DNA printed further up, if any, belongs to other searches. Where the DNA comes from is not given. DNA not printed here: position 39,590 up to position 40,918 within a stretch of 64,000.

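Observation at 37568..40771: Head-to-head S8 lipoprotein protease versus a DUF1611 plus dipeptide-epimerase pair, with overlapping divergent start codons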

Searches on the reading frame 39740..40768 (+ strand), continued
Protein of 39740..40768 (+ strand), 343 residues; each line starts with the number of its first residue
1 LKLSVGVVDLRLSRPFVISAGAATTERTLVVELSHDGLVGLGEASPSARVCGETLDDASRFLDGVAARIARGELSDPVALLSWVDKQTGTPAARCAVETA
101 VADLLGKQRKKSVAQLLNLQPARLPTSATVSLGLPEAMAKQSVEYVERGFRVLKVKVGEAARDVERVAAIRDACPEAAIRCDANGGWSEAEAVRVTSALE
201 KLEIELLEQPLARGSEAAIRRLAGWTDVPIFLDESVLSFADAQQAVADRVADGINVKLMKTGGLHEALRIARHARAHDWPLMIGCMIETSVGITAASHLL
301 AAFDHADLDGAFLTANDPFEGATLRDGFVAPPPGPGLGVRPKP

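Call 41: search_protein_families(library=ncbifam, proteins=[L092:5904-6965:+, L092:6968-8020:+, L093:5893-6939:+, L093:6968-8038:+, L089:3950-4954:+, L089:4974-5939:+, L090:5971-7050:+, L094:4661-5794:+], max_evalue=1e-10)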
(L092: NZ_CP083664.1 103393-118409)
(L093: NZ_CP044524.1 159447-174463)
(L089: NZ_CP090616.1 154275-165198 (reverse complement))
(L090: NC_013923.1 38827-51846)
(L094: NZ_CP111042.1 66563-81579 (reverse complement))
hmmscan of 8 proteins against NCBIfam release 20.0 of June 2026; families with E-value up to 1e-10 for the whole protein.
L092:5904-6965:+ (354 aa): 1 family
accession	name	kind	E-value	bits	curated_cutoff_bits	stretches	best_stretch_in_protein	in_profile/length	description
NF041892.1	DgcN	equivalog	2.2e-55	187.9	480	1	78-311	53-280/326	N-acetyltransferase DgcN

L092:6968-8020:+ (351 aa): 14 families
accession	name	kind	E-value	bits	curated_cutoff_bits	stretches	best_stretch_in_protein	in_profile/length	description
NF041118.1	A_G_epim_Thtga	equivalog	4.4e-94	315.4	500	1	4-334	3-332/341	L-Ala-D/L-Glu epimerase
TIGR02534.1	mucon_cyclo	subfamily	4.9e-51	173.9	334.95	1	8-333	5-337/368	muconate/chloromuconate family cycloisomerase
NF042940.1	racemase_DgcA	equivalog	8e-49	166.6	400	1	9-329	3-303/323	N-acetyl-D-Glu racemase DgcA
NF011708.0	PRK15129.1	equivalog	2.4e-34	118.8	343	1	15-329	12-308/321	L-Ala-D/L-Glu epimerase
TIGR01928.1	menC_lowGC_arch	equivalog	1.8e-31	109.4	200.65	1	13-308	4-297/325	o-succinylbenzoate synthase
NF002782.0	PRK02901.1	equivalog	1.7e-27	96.3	288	1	129-329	78-277/328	o-succinylbenzoate synthase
NF043002.1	HProlDhtase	equivalog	3.1e-27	95.4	500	1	20-327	20-328/366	cis-3-hydroxy-L-proline dehydratase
NF047820.1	TalGalacDh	equivalog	2.1e-24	86.1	500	1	31-304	37-314/371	L-talarate/galactarate dehydratase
TIGR01927.1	menC_gam_Gplu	equivalog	1.4e-20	73.9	130.55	1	33-310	24-281/307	o-succinylbenzoate synthase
NF040866.1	AraD_Arch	equivalog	4.8e-17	62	650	1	31-291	33-300/372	arabinonate dehydratase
NF002739.0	PRK02714.1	equivalog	1.5e-16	60.8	259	1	15-308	13-287/320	o-succinylbenzoate synthase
NF010624.0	PRK14017.1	equivalog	1.8e-16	60.2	311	1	33-296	16-289/382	galactonate dehydratase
NF040790.2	glucon_galact_dh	equivalog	5.2e-16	58.4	750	1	26-289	19-296/390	bifunctional D-gluconate/D-galactonate dehydratase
NF003473.0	PRK05105.1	equivalog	8.8e-14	51.2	236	1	130-311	110-290/331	o-succinylbenzoate synthase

L093:5893-6939:+ (349 aa): 1 family
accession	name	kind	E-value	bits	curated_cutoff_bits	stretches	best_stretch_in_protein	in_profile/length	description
NF041892.1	DgcN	equivalog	1.2e-56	192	480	1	75-296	50-265/326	N-acetyltransferase DgcN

L093:6968-8038:+ (357 aa): 11 families
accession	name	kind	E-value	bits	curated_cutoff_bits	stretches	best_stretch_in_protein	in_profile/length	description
NF041118.1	A_G_epim_Thtga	equivalog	5.7e-77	259.1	500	1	14-328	13-326/341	L-Ala-D/L-Glu epimerase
TIGR02534.1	mucon_cyclo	subfamily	4.4e-52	177.4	334.95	1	16-349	13-356/368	muconate/chloromuconate family cycloisomerase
NF042940.1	racemase_DgcA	equivalog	2e-47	162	400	1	13-330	7-304/323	N-acetyl-D-Glu racemase DgcA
NF011708.0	PRK15129.1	equivalog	9.2e-35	120.2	343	1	6-331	3-310/321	L-Ala-D/L-Glu epimerase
TIGR01928.1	menC_lowGC_arch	equivalog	3.7e-28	98.5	200.65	1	14-316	5-304/325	o-succinylbenzoate synthase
NF002782.0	PRK02901.1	equivalog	1.1e-27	96.9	288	1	125-331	74-279/328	o-succinylbenzoate synthase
TIGR01927.1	menC_gam_Gplu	equivalog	6.7e-25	88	130.55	1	15-311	6-282/307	o-succinylbenzoate synthase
NF043002.1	HProlDhtase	equivalog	1.8e-22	79.7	500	1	33-307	34-307/366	cis-3-hydroxy-L-proline dehydratase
NF047820.1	TalGalacDh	equivalog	1.2e-19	70.5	500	1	31-316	37-328/371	L-talarate/galactarate dehydratase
NF002739.0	PRK02714.1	equivalog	2.9e-17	63.1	259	1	13-309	11-288/320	o-succinylbenzoate synthase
NF010624.0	PRK14017.1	equivalog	2.6e-13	49.8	311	1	31-306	14-298/382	galactonate dehydratase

L089:3950-4954:+ (335 aa): 1 family
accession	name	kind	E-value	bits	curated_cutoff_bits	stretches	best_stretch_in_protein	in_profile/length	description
NF041892.1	DgcN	equivalog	1.9e-152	506.9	480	1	6-329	1-324/326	N-acetyltransferase DgcN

L089:4974-5939:+ (322 aa): 8 families
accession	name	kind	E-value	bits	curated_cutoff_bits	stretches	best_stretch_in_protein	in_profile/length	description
NF042940.1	racemase_DgcA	equivalog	5e-124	413.7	400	1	4-319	2-314/323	N-acetyl-D-Glu racemase DgcA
NF011708.0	PRK15129.1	equivalog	2.4e-110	368.5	343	1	9-320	10-320/321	L-Ala-D/L-Glu epimerase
NF041118.1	A_G_epim_Thtga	equivalog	1e-26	93.9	500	1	10-309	13-328/341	L-Ala-D/L-Glu epimerase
TIGR01928.1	menC_lowGC_arch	equivalog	3.5e-26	92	200.65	1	9-291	4-298/325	o-succinylbenzoate synthase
TIGR02534.1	mucon_cyclo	subfamily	3.7e-20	72.3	334.95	1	31-319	32-345/368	muconate/chloromuconate family cycloisomerase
NF043002.1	HProlDhtase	equivalog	3.3e-17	62.4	500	1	28-281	34-299/366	cis-3-hydroxy-L-proline dehydratase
TIGR01927.1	menC_gam_Gplu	equivalog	1.2e-16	60.9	130.55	1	9-293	4-282/307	o-succinylbenzoate synthase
NF002782.0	PRK02901.1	equivalog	4.1e-11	42.4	288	1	73-318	53-287/328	o-succinylbenzoate synthase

L090:5971-7050:+ (360 aa): 14 families
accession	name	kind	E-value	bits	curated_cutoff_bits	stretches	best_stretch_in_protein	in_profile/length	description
NF041118.1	A_G_epim_Thtga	equivalog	1e-78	264.9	500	1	5-321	5-320/341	L-Ala-D/L-Glu epimerase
NF042940.1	racemase_DgcA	equivalog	5.9e-54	183.5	400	1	7-322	2-297/323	N-acetyl-D-Glu racemase DgcA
TIGR02534.1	mucon_cyclo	subfamily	1.3e-50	172.5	334.95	1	5-315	3-319/368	muconate/chloromuconate family cycloisomerase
NF011708.0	PRK15129.1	equivalog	8.6e-39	133.4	343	1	5-321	3-301/321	L-Ala-D/L-Glu epimerase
TIGR01928.1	menC_lowGC_arch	equivalog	1.9e-35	122.5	200.65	1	9-306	1-296/325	o-succinylbenzoate synthase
NF043002.1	HProlDhtase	equivalog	8.8e-31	107.1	500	1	2-353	2-359/366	cis-3-hydroxy-L-proline dehydratase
NF002782.0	PRK02901.1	equivalog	1.7e-26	93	288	1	117-314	63-262/328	o-succinylbenzoate synthase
TIGR01927.1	menC_gam_Gplu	equivalog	3.7e-26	92.1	130.55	1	9-309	1-281/307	o-succinylbenzoate synthase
NF047820.1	TalGalacDh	equivalog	1.8e-23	83.1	500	1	100-313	109-326/371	L-talarate/galactarate dehydratase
NF002739.0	PRK02714.1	equivalog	5.1e-23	82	259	1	11-310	10-290/320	o-succinylbenzoate synthase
NF003473.0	PRK05105.1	equivalog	8.4e-16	57.9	236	1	5-309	5-289/331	o-succinylbenzoate synthase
NF040866.1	AraD_Arch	equivalog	9.5e-15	54.4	650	1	24-289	27-299/372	arabinonate dehydratase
NF010624.0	PRK14017.1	equivalog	1.1e-13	51.1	311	1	32-302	16-295/382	galactonate dehydratase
NF040790.2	glucon_galact_dh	equivalog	5.7e-12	45.2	750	1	27-288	21-296/390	bifunctional D-gluconate/D-galactonate dehydratase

L094:4661-5794:+ (378 aa): 17 families
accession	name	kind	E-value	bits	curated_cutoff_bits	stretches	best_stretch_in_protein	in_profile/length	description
TIGR02534.1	mucon_cyclo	subfamily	1.2e-66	225.3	334.95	1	6-376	2-366/368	muconate/chloromuconate family cycloisomerase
NF041118.1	A_G_epim_Thtga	equivalog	3.8e-46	157.8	500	1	19-327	13-313/341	L-Ala-D/L-Glu epimerase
NF043002.1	HProlDhtase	equivalog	1.3e-37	129.5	500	1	34-371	30-358/366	cis-3-hydroxy-L-proline dehydratase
NF042940.1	racemase_DgcA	equivalog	1e-34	120.3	400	1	27-325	16-290/323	N-acetyl-D-Glu racemase DgcA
TIGR01928.1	menC_lowGC_arch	equivalog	1.4e-32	113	200.65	1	30-323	16-300/325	o-succinylbenzoate synthase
NF002782.0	PRK02901.1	equivalog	2.9e-29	102.1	288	1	162-332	99-267/328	o-succinylbenzoate synthase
NF040866.1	AraD_Arch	equivalog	2.3e-28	99.3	650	1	24-377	21-371/372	arabinonate dehydratase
NF047820.1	TalGalacDh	equivalog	3.7e-28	98.5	500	1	108-372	109-361/371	L-talarate/galactarate dehydratase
NF010624.0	PRK14017.1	equivalog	3.3e-26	92.3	311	1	38-374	16-359/382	galactonate dehydratase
TIGR01927.1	menC_gam_Gplu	equivalog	8e-26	91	130.55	1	39-329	25-288/307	o-succinylbenzoate synthase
NF011708.0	PRK15129.1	equivalog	1.7e-24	86.5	343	1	23-308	15-278/321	L-Ala-D/L-Glu epimerase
NF040790.2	glucon_galact_dh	equivalog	1.7e-23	83.1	750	1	34-378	22-372/390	bifunctional D-gluconate/D-galactonate dehydratase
NF043051.1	ManoateDhtManD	equivalog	7.2e-23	81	550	1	36-214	16-191/403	D-mannonate dehydratase ManD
NF002739.0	PRK02714.1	equivalog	1e-19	71.2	259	1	142-321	110-288/320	o-succinylbenzoate synthase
NF011654.0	PRK15072.1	subfamily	7.6e-19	67.8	430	0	36-212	16-190/404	D-galactonate dehydratase family protein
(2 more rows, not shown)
